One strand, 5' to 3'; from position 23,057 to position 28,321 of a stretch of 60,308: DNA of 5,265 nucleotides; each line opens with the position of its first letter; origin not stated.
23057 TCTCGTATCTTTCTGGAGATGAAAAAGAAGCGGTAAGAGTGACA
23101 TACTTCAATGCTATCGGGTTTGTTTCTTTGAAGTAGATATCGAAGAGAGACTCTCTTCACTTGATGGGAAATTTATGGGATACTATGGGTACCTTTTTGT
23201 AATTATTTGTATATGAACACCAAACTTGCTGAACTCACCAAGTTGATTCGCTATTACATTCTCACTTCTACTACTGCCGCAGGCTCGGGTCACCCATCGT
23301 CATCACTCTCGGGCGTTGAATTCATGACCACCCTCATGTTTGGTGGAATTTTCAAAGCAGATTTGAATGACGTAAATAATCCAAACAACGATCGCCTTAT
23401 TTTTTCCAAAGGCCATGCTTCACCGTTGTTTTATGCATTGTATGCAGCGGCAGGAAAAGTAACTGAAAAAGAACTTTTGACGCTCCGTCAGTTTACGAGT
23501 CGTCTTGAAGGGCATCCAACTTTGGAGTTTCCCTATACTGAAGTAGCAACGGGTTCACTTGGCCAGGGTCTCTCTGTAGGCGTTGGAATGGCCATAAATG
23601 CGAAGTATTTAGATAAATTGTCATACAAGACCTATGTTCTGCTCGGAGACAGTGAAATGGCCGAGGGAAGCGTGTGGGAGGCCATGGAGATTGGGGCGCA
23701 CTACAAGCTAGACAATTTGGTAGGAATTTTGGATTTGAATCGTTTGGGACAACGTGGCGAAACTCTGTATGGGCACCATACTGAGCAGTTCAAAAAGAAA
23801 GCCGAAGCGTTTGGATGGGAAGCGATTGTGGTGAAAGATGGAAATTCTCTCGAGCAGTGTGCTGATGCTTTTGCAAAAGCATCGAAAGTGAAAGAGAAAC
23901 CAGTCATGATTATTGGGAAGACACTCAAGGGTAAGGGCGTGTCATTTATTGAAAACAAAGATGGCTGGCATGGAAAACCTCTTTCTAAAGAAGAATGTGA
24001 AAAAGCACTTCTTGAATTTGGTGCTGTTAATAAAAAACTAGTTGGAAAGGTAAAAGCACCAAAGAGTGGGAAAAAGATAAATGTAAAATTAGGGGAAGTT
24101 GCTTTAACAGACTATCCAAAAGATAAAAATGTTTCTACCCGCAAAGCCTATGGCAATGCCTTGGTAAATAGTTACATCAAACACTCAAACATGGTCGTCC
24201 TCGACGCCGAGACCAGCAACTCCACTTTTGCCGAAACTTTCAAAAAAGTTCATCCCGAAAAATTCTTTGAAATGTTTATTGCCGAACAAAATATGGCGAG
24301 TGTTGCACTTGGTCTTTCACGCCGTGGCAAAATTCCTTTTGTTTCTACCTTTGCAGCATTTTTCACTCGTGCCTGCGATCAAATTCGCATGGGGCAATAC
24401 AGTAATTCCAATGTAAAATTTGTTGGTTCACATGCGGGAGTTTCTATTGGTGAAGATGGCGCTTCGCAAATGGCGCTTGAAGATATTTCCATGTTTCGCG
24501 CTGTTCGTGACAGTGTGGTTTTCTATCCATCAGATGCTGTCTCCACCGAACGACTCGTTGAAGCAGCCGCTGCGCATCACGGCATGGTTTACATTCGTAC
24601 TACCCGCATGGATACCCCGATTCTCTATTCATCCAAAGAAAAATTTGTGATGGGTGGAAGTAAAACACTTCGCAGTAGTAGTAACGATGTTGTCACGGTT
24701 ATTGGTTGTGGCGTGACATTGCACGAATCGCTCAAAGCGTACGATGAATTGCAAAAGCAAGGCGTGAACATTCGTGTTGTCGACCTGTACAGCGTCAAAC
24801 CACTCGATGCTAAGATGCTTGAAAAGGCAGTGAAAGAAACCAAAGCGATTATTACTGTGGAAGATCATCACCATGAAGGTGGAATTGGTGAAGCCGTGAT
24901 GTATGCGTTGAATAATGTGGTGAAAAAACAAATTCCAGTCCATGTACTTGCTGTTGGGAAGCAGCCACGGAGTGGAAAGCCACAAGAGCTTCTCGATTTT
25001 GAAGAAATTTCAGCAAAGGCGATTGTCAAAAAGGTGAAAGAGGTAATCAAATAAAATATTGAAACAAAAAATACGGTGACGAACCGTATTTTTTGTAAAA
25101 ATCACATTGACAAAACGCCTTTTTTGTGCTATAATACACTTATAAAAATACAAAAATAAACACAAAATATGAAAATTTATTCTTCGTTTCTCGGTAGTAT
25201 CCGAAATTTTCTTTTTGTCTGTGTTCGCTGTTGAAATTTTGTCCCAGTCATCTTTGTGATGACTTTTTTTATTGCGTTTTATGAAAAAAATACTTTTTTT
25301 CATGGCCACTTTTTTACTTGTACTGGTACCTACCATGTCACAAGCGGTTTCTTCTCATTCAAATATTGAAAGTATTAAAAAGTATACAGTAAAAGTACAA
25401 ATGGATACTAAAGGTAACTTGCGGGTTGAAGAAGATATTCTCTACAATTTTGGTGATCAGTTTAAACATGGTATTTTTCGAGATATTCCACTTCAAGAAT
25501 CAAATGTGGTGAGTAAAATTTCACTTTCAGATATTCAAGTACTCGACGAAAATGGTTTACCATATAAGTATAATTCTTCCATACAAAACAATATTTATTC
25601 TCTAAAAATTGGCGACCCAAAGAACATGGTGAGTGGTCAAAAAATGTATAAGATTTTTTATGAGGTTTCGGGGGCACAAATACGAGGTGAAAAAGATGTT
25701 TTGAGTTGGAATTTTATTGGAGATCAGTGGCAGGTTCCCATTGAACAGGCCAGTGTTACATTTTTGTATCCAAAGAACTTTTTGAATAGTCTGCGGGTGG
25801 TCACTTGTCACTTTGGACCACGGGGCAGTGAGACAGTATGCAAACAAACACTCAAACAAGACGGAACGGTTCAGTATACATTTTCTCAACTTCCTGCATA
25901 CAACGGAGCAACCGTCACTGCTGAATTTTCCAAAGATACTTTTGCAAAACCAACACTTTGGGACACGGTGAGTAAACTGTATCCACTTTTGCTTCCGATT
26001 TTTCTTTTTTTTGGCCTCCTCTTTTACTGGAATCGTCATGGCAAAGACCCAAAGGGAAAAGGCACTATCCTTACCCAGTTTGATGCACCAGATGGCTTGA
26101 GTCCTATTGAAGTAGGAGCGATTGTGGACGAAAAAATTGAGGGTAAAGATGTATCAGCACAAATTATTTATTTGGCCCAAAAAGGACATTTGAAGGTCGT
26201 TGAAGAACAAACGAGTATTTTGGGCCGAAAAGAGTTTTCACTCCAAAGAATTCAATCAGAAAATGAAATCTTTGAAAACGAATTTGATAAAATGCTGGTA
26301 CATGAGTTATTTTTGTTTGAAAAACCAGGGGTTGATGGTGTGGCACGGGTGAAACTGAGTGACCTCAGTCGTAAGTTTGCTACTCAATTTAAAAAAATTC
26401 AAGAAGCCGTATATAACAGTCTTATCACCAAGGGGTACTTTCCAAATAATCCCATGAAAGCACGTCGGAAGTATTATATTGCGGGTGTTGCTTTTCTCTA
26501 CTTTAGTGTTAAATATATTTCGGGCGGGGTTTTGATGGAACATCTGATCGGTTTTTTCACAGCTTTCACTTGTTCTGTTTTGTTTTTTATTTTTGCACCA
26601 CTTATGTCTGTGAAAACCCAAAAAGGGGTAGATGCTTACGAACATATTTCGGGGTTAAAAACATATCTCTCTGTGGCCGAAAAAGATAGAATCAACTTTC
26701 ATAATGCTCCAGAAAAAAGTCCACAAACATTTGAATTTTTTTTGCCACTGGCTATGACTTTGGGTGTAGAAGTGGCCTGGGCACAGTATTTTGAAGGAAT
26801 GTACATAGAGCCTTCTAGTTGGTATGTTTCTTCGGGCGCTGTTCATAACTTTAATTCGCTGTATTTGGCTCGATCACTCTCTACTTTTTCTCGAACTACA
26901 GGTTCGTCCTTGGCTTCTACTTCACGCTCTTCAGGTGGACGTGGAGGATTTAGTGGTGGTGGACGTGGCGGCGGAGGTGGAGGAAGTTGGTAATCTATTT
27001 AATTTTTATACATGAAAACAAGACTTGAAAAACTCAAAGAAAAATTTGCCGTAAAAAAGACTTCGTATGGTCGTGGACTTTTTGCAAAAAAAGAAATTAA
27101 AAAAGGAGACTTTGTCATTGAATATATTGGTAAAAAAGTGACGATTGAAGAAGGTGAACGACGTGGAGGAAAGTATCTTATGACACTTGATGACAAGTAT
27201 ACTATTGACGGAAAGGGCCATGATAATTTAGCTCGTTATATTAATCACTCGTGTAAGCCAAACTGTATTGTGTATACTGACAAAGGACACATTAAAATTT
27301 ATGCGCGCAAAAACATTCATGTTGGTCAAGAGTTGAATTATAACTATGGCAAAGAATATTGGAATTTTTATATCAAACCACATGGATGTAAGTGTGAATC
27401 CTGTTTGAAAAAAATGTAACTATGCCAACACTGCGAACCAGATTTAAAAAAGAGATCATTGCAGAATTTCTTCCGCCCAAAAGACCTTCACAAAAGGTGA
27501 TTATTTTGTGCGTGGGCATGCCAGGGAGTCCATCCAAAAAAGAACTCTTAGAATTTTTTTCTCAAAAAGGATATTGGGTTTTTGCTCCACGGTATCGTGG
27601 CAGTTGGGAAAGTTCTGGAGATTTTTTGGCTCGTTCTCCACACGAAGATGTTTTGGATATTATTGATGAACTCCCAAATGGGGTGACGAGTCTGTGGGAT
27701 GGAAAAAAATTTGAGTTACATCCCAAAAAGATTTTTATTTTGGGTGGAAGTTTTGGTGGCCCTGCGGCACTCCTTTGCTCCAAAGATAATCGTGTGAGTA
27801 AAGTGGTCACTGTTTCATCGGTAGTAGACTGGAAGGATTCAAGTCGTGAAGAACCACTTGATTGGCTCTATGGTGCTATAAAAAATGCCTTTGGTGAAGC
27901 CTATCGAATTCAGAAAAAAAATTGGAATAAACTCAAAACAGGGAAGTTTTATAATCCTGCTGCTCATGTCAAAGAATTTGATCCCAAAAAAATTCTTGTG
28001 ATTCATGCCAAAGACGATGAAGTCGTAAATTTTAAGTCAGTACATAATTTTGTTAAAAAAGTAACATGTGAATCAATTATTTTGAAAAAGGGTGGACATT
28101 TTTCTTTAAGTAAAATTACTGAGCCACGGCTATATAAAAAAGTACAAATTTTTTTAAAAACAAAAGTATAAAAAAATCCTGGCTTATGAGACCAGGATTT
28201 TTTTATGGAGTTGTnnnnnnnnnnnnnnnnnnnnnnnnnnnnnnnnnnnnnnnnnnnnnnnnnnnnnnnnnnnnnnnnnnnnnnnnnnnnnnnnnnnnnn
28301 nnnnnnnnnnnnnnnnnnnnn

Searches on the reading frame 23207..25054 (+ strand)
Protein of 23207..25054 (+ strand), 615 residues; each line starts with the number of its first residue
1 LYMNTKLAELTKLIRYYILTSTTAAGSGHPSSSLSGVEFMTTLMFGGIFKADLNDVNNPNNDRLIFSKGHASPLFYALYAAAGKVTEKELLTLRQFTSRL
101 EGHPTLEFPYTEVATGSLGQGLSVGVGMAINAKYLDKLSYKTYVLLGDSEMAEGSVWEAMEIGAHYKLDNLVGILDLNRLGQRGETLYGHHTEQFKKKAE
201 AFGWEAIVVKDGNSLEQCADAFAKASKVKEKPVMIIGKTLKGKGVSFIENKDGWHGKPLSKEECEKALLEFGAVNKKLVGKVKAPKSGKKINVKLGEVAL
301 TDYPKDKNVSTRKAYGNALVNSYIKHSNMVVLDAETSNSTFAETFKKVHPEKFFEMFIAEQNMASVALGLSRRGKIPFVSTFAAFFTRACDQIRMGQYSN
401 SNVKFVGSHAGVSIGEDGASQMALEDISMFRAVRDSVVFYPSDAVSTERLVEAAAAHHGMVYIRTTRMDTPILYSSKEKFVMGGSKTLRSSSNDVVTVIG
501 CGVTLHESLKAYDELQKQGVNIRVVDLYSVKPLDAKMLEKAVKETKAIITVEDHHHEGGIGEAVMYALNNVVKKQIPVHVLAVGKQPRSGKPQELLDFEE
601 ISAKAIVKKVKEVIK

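Call 9: search_protein_families(library=pfam, proteins=[window:23207-25054:+], max_evalue=0.001)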
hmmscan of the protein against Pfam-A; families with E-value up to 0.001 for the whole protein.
window:23207-25054:+ (615 aa): 5 families
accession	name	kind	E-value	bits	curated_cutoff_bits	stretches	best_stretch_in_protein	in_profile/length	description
PF00456.26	Transketolase_N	-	1.1e-46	159.8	22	1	11-273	6-277/334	Transketolase, thiamine diphosphate binding domain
PF02779.29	Transket_pyr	-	6e-41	140.4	27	1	308-470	2-172/174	Transketolase, pyrimidine binding domain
PF02780.25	Transketolase_C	-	3.7e-27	95.1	25.9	1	488-606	4-124/124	Transketolase, C-terminal domain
PF13292.11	DXP_synthase_N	-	4e-10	39.9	21.2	1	5-178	16-171/274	1-deoxy-D-xylulose-5-phosphate synthase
PF22613.1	Transketolase_C_1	-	0.00019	22.1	27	1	491-553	8-75/113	Transketolase-like TK C-terminal domain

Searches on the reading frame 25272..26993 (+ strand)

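Call 9: search_protein_families(library=pfam, proteins=[window:25272-26993:+], max_evalue=0.001)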
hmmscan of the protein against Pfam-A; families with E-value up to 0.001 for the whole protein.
window:25272-26993:+ (573 aa): 2 families
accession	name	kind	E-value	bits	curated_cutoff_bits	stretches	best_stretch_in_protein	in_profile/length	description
PF20990.2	DUF2207_C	-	4e-34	118.9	33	1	270-507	6-247/247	Predicted membrane protein (DUF2207) C-terminal domain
PF09972.14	DUF2207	-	6.7e-24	85.5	24.4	1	34-219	1-172/172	Predicted membrane protein (DUF2207) N-terminal domain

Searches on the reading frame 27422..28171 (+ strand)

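Call 9: search_protein_families(library=pfam, proteins=[window:27422-28171:+], max_evalue=0.001)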
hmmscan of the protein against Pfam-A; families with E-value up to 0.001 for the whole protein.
window:27422-28171:+ (249 aa): 5 families
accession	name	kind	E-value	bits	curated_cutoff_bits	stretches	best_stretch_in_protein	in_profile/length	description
PF00326.27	Peptidase_S9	-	6.5e-12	45.8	22.6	1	43-247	7-208/213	Prolyl oligopeptidase family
PF12146.15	Hydrolase_4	-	4e-07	30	27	1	24-154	4-130/239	Serine aminopeptidase, S33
PF00561.26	Abhydrolase_1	-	4.7e-07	30.2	25.8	0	26-149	2-117/245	alpha/beta hydrolase fold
PF20434.5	BD-FAE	-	6.7e-06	26.2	26.8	1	46-213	43-214/215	BD-FAE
PF12697.13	Abhydrolase_6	-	7.9e-05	23.9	26.3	1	44-158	21-110/217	Alpha/beta hydrolase family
